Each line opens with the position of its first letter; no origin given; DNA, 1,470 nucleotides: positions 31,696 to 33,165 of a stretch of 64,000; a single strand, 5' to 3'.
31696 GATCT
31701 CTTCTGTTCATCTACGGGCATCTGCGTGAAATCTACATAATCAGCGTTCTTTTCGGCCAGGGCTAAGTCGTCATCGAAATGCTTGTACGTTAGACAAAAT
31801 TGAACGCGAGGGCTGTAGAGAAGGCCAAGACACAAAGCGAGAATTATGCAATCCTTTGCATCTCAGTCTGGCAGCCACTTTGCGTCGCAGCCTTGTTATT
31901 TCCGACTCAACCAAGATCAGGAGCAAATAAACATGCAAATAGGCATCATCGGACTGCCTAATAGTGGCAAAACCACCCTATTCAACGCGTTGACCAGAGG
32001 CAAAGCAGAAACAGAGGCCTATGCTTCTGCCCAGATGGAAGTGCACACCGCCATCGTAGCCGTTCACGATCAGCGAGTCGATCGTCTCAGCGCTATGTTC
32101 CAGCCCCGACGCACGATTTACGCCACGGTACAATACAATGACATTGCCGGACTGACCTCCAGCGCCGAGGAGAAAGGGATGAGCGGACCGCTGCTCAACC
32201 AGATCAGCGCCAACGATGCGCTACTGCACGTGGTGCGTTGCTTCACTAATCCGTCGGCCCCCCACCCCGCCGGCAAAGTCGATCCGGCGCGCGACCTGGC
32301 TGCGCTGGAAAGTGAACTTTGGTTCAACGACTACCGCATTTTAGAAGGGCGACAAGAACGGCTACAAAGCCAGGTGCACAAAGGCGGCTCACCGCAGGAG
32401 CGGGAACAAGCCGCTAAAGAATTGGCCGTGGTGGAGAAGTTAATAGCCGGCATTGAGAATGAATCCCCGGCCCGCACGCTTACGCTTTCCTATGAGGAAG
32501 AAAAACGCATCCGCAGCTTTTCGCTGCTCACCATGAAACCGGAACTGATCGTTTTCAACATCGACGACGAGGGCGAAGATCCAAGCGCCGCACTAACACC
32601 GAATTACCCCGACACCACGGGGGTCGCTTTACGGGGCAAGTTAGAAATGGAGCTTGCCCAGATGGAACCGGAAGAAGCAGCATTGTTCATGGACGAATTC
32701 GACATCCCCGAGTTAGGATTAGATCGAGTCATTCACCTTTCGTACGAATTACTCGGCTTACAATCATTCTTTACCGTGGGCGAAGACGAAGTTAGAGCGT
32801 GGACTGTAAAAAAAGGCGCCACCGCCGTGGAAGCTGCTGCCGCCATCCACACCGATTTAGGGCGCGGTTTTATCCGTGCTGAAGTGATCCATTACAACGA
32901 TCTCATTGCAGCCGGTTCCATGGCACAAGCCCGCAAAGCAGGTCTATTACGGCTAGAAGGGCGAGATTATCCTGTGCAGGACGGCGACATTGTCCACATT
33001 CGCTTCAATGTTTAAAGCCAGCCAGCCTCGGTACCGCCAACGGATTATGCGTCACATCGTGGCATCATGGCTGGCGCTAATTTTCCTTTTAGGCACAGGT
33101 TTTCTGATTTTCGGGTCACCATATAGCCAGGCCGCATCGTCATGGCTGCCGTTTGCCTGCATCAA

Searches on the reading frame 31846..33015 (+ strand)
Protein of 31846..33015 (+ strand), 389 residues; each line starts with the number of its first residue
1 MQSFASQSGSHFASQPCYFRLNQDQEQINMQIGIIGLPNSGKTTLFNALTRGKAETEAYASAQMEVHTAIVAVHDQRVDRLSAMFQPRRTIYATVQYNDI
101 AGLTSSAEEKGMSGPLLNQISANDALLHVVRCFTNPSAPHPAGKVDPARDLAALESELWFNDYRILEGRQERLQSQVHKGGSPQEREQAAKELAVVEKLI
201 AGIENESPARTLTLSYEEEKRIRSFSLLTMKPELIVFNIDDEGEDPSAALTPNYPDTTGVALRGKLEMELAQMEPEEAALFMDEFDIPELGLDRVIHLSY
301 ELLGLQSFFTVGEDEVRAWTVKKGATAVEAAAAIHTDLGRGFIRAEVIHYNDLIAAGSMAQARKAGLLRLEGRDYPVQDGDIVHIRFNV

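Call 19: search_protein_families(library=pfam, proteins=[window:31846-33015:+])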
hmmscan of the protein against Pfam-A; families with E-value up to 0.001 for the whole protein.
window:31846-33015:+ (389 aa): 4 families
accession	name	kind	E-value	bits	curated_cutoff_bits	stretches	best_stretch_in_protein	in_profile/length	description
PF06071.19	YchF-GTPase_C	-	7.6e-37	125.7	27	1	305-388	1-84/84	Protein of unknown function (DUF933)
PF01926.29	MMR_HSR1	-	7.2e-12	45.9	21.9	1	31-133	1-85/113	50S ribosome-binding GTPase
PF02824.27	TGS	-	9.4e-08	32.4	22.2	1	320-385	12-58/60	TGS domain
PF02421.24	FeoB_N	-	9.7e-06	25.6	27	1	31-77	2-48/156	Ferrous iron transport protein B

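Call 29: find_homologous_proteins(query=window:31846-33015:+, max_evalue=1e-120)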
Query window:31846-33015:+ (389 aa): 287 proteins with E <= 1e-120 among 8000 candidates; the best 120 are listed.
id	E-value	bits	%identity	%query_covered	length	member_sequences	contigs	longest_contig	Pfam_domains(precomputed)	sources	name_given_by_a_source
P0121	5.4e-232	787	99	93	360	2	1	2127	PF02824.28,PF01926.30,PF02421.25,PF06071.20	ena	-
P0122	2.7e-211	719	91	93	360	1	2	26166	PF02824.28,PF01926.30,PF02421.25,PF06071.20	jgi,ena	-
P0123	4.2e-142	492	64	93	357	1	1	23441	PF02824.28,PF01926.30,PF02421.25,PF06071.20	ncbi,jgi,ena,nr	ncbi:MAG: redox-regulated ATPase YchF [Chloroflexi bacterium]|nr:redox-regulated ATPase YchF [Chloro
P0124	9.1e-142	491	65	93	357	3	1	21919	PF02824.28,PF01926.30,PF02421.25,PF06071.20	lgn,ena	-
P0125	1.3e-140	487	64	93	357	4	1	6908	PF02824.28,PF01926.30,PF02421.25,PF06071.20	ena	-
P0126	1.7e-140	486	64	93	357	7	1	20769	PF02824.28,PF01926.30,PF02421.25,PF06071.20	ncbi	-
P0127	1.1e-139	484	64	93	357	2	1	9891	PF02824.28,PF01926.30,PF02421.25,PF06071.20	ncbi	-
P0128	2.2e-139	483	64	92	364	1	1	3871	PF02824.28,PF01926.30,PF06071.20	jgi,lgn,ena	-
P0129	3.3e-138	479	63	92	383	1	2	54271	PF02824.28,PF01926.30,PF06071.20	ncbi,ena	-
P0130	1.1e-137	477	63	93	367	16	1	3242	PF02824.28,PF01926.30,PF06071.20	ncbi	-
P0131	1.8e-137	476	62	92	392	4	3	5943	PF02824.28,PF01926.30,PF06071.20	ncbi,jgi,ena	-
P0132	2.1e-136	473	62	93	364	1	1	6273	PF02824.28,PF01926.30,PF02421.25,PF06071.20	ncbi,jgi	-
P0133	2.9e-136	472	62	93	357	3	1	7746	PF01926.30,PF02421.25,PF06071.20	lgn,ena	-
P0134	4.0e-136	472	62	93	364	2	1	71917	PF02824.28,PF01926.30,PF02421.25,PF06071.20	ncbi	-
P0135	4.6e-136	472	62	93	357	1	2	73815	PF02824.28,PF01926.30,PF02421.25,PF06071.20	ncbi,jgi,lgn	-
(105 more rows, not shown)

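Call 30: find_encoding_contigs(protein=P0122, flank=10000, max_places=4)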
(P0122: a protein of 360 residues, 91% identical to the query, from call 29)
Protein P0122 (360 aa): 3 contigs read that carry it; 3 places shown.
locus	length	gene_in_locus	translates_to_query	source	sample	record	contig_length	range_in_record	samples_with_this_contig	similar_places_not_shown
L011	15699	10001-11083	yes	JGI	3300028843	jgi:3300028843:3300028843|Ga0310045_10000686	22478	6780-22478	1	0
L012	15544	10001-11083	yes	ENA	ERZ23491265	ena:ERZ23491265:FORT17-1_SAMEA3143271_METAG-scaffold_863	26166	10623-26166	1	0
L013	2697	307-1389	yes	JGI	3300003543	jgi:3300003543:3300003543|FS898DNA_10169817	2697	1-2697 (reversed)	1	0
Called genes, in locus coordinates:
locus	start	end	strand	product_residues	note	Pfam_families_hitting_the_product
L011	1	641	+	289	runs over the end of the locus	PF00398:RrnaAD, PF13649:Methyltransf_25 (faint)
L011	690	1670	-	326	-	PF25852:DUF6242_C (faint), PF02012:BNR (faint), PF15902:Sortilin-Vps10 (faint), PF14870:PSII_BNR (faint)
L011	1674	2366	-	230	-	PF13462:Thioredoxin_4, PF01323:DSBA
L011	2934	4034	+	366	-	PF00005:ABC_tran, PF17912:OB_MalK, PF08402:TOBE_2 (weak)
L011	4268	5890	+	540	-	PF03023:MurJ, PF13440:Polysacc_synt_3, PF01554:MatE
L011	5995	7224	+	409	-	PF02463:SMC_N, PF13476:AAA_23, PF13304:AAA_21 (faint)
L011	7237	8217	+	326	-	PF00480:ROK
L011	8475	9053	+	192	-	PF11611:DUF4352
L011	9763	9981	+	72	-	-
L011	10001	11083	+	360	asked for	PF01926:MMR_HSR1, PF02421:FeoB_N (faint), PF06071:YchF-GTPase_C, PF02824:TGS (weak)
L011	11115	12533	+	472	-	PF04151:PPC (weak)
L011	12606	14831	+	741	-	PF00324:AA_permease, PF13520:AA_permease_2, PF21555:CCC_C_1st_pro, PF21554:CCC_C_2nd_pro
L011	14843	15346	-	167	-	-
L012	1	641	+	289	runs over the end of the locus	PF00398:RrnaAD, PF13649:Methyltransf_25 (faint)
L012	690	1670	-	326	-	PF25852:DUF6242_C (faint), PF02012:BNR (faint), PF15902:Sortilin-Vps10 (faint), PF14870:PSII_BNR (faint)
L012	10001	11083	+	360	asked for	PF01926:MMR_HSR1, PF02421:FeoB_N (faint), PF06071:YchF-GTPase_C, PF02824:TGS (weak)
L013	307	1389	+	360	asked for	PF01926:MMR_HSR1, PF02421:FeoB_N (faint), PF06071:YchF-GTPase_C, PF02824:TGS (weak)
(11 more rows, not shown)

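Call 31: find_encoding_contigs(protein=P0121, flank=10000, max_places=4)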
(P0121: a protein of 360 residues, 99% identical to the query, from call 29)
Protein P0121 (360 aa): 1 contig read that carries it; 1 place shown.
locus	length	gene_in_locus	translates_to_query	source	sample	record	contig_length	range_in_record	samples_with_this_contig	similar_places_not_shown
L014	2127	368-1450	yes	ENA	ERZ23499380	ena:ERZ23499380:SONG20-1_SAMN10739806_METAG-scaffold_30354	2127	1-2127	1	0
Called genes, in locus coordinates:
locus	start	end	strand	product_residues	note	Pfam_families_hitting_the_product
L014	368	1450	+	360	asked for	PF01926:MMR_HSR1, PF02421:FeoB_N (weak), PF06071:YchF-GTPase_C, PF02824:TGS (weak)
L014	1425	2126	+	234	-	?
